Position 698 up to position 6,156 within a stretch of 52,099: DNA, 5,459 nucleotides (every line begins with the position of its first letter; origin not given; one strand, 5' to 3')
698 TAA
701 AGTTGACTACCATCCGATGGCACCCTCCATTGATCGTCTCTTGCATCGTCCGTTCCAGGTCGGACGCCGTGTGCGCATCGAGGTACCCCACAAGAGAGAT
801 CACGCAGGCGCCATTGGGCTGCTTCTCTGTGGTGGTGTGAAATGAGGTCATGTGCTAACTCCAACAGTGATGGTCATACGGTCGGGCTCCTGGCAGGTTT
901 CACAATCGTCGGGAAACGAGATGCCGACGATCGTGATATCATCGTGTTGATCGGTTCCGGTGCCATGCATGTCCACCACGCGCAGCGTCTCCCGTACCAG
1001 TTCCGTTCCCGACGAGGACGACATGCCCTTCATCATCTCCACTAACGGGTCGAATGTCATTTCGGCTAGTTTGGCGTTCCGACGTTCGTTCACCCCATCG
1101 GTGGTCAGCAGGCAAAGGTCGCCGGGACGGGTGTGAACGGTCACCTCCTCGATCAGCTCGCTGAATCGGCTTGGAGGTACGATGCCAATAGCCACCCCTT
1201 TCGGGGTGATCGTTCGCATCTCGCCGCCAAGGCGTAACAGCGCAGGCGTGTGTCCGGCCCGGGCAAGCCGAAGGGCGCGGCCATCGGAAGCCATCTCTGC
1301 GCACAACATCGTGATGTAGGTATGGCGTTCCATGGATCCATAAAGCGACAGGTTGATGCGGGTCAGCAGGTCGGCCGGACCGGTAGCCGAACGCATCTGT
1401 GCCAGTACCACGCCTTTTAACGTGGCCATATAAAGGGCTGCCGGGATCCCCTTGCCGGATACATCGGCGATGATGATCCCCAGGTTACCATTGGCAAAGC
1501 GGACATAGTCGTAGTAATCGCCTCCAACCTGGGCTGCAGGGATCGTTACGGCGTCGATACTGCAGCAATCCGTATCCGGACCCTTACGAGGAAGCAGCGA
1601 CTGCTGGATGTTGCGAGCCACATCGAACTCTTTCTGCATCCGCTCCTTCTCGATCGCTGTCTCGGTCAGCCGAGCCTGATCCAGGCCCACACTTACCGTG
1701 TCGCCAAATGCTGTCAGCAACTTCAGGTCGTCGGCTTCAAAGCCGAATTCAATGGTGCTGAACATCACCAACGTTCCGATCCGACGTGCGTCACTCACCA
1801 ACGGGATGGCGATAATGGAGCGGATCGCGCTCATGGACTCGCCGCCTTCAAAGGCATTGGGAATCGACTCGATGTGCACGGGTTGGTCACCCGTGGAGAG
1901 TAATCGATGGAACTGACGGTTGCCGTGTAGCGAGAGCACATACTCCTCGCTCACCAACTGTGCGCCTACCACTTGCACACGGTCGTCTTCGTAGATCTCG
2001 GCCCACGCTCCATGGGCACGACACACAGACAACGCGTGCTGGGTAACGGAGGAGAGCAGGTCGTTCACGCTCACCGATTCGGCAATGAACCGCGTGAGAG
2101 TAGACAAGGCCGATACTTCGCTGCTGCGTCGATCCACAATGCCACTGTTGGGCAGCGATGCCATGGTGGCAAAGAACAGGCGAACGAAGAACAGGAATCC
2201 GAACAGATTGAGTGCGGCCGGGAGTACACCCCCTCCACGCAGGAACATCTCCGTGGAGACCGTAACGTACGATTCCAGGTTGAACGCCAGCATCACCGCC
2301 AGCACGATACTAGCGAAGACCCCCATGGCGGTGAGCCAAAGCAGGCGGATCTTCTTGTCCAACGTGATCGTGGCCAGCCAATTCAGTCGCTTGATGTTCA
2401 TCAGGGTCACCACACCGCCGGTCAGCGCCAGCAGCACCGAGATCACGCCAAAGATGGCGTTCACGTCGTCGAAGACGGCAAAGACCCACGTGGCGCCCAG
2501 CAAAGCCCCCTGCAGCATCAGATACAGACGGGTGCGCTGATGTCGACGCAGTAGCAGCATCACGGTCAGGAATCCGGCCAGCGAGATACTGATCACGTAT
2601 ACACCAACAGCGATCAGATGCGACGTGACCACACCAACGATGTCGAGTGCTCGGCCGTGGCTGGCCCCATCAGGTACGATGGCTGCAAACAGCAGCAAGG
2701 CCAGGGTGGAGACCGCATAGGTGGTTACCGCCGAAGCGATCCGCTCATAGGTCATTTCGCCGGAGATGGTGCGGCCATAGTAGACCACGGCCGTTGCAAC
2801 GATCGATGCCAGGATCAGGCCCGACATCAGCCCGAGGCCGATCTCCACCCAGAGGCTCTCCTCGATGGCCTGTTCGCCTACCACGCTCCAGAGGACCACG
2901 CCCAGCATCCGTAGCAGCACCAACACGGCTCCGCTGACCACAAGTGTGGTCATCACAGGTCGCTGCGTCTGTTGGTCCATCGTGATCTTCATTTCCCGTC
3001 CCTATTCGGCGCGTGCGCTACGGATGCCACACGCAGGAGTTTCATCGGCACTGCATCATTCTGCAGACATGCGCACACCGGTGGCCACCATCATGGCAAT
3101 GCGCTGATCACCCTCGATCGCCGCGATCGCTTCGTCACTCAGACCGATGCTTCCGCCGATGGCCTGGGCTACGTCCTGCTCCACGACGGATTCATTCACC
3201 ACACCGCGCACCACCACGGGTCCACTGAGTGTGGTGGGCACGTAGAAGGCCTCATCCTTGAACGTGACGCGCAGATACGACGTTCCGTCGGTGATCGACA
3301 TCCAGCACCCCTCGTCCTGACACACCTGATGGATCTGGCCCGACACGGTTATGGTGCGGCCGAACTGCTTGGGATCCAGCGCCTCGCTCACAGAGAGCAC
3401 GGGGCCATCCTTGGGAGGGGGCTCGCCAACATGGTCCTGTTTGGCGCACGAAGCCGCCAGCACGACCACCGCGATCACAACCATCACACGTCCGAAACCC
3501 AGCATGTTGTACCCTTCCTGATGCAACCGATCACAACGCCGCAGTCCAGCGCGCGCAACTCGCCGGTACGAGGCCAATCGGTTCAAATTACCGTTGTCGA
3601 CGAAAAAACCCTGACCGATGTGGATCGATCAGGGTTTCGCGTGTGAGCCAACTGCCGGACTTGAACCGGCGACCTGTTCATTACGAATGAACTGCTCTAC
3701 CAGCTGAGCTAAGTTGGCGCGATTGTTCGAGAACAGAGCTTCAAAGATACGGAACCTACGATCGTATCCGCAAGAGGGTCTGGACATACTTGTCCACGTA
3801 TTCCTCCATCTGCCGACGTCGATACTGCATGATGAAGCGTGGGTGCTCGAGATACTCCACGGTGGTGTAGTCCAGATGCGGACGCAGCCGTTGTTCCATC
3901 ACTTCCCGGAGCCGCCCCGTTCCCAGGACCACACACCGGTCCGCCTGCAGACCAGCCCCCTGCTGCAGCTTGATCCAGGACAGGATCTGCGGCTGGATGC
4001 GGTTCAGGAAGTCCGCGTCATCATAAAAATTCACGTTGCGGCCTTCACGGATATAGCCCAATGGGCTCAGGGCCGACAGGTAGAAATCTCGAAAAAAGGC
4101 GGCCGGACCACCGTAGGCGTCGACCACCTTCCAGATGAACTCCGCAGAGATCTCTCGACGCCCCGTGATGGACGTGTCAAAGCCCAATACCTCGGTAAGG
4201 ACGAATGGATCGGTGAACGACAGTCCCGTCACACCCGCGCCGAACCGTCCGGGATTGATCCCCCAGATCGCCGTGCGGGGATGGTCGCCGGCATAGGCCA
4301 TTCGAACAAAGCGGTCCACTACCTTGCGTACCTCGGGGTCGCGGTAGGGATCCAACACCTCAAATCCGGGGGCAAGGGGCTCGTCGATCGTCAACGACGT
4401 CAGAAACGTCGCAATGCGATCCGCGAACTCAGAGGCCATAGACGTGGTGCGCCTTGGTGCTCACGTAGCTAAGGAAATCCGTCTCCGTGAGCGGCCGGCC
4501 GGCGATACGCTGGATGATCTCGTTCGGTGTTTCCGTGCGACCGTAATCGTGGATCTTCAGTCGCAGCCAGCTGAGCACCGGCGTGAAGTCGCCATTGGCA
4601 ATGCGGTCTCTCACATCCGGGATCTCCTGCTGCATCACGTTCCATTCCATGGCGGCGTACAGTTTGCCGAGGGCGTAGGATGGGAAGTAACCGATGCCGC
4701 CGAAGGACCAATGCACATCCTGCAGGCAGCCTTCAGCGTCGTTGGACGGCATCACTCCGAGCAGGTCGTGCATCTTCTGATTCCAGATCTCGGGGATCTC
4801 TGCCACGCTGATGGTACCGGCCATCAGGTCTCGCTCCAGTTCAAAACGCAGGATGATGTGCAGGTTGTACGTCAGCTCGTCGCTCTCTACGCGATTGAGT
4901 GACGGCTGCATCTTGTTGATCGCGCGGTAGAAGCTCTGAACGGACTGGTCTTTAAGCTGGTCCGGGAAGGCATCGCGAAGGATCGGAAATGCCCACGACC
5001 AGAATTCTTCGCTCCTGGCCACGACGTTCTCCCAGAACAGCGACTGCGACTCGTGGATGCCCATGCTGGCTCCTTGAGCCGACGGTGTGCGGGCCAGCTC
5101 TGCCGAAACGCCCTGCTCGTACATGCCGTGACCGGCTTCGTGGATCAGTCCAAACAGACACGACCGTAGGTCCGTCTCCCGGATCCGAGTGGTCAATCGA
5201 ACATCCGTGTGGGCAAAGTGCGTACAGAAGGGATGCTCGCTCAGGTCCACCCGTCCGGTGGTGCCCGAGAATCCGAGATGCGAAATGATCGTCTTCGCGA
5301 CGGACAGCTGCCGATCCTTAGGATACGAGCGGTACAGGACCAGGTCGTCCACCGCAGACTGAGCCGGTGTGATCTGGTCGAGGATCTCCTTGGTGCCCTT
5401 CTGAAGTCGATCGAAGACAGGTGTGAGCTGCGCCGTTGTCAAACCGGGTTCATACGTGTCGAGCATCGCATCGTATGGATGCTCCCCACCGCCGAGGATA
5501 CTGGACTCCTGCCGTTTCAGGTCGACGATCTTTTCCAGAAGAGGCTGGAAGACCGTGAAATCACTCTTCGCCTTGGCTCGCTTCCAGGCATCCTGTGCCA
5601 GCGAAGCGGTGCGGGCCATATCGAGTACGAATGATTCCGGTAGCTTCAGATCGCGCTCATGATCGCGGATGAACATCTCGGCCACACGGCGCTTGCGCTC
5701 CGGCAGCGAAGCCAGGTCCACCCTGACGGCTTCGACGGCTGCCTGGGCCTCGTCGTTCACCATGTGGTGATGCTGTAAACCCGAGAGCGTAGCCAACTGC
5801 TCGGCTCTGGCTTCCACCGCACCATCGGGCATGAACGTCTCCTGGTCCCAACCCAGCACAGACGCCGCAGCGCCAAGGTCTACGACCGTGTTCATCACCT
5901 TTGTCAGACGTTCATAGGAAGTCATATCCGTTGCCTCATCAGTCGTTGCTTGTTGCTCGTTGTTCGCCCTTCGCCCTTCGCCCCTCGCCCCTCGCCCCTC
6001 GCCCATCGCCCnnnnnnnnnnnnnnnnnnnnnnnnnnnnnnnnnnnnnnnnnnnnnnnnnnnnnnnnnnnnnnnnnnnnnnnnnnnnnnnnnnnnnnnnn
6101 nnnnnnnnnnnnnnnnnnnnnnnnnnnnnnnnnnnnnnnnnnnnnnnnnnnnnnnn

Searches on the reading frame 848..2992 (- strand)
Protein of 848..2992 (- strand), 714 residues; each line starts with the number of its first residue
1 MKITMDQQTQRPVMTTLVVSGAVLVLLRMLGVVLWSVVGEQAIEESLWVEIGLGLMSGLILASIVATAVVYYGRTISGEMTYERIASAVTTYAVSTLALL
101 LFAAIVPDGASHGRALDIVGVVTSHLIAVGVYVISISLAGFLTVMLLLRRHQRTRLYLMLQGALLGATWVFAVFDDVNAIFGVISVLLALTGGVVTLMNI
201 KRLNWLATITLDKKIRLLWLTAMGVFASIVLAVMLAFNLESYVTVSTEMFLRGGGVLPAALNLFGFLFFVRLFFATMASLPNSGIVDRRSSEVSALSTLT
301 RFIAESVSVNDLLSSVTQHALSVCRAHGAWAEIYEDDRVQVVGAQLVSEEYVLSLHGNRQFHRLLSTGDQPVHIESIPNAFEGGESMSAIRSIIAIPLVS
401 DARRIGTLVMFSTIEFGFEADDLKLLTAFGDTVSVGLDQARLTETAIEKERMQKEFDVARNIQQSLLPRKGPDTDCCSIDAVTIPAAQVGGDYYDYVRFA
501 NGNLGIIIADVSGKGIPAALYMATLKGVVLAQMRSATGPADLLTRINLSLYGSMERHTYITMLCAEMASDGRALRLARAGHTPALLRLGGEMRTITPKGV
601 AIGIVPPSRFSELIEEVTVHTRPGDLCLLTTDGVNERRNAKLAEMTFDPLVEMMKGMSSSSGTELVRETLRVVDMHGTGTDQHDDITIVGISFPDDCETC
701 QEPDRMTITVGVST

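Call 53: search_protein_families(library=pfam, proteins=[window:848-2992:-], max_evalue=0.00001)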
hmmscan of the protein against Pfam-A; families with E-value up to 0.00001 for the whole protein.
window:848-2992:- (714 aa): 3 families
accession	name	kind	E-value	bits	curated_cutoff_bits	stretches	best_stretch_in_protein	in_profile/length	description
PF07228.17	SpoIIE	-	9.5e-36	124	25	1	501-693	2-191/192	Stage II sporulation protein E (SpoIIE)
PF13185.12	GAF_2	-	1.1e-09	39.1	28.6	1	307-438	2-136/136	GAF domain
PF13492.12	GAF_3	-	4.8e-07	30.7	27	1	311-438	4-128/129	GAF domain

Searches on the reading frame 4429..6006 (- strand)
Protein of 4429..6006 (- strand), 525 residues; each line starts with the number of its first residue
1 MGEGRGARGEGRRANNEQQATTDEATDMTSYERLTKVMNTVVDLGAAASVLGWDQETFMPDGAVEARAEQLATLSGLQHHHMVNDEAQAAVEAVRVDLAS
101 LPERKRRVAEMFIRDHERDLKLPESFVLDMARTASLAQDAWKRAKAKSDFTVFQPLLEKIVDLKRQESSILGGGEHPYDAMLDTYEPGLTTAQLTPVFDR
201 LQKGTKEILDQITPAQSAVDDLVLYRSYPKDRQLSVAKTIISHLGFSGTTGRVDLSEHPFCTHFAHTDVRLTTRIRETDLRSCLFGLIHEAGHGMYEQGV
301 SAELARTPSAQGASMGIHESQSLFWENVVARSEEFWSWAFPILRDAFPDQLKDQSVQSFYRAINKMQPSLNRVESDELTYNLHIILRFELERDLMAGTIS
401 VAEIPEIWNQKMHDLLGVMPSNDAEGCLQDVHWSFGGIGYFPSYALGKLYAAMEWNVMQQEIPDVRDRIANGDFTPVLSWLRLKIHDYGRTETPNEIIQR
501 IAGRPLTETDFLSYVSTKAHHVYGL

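Call 53: search_protein_families(library=pfam, proteins=[window:4429-6006:-], max_evalue=0.00001)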
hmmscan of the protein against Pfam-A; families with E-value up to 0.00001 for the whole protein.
window:4429-6006:- (525 aa): 1 family
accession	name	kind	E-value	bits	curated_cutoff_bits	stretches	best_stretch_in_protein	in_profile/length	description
PF02074.21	Peptidase_M32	-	1.6e-175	584.9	25.1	1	34-518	2-488/489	Carboxypeptidase Taq (M32) metallopeptidase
